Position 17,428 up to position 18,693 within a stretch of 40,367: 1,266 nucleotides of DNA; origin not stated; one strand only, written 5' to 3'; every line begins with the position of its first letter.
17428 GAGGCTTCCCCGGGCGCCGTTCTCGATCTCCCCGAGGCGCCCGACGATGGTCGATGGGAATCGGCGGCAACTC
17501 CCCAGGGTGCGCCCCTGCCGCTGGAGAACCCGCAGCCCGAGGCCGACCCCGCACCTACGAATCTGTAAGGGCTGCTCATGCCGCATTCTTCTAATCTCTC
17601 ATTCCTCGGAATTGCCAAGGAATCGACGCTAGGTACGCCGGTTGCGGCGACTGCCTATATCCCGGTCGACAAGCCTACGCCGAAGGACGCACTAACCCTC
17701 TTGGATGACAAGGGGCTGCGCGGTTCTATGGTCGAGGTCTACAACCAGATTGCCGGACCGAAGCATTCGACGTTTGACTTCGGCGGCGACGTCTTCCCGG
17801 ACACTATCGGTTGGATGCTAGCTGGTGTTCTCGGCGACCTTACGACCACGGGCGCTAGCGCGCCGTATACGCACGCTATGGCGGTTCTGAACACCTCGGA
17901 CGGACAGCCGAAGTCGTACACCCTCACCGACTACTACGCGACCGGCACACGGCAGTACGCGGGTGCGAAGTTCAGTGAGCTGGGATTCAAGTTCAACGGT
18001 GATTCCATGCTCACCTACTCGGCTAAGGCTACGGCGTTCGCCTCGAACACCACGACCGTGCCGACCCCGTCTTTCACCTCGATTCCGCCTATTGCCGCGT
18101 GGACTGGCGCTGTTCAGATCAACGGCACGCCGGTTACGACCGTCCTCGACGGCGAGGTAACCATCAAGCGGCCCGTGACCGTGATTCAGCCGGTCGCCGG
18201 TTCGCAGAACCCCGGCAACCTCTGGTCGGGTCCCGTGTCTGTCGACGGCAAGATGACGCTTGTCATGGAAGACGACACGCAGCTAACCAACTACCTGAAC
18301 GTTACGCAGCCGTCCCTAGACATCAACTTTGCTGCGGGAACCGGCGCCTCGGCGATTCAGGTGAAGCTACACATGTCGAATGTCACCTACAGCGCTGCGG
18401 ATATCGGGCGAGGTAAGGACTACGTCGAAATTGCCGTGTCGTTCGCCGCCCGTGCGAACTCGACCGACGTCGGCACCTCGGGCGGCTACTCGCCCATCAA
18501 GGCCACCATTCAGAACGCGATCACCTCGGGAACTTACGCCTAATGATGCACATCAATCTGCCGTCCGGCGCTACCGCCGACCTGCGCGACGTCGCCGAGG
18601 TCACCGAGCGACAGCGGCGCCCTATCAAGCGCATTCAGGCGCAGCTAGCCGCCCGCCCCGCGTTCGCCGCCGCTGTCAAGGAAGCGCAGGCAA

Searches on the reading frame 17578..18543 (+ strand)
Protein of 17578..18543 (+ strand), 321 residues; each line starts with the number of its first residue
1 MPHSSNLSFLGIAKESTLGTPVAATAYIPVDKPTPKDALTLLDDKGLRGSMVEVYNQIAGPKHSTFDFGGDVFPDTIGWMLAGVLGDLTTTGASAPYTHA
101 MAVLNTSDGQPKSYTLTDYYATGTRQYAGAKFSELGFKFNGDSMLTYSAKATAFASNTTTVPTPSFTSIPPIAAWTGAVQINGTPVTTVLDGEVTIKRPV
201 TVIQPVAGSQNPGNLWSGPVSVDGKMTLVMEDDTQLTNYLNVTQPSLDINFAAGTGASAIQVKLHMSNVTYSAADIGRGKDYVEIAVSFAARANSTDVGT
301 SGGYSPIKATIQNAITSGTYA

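Call 26: search_protein_families(library=pfam, proteins=[window:17578-18543:+], max_evalue=0.01)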
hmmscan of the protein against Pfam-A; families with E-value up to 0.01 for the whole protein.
window:17578-18543:+ (321 aa): 1 family
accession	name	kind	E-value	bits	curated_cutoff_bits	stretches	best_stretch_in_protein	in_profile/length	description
PF18906.5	Phage_tube_2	-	7e-34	118.1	27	1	6-291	2-266/266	Phage tail tube protein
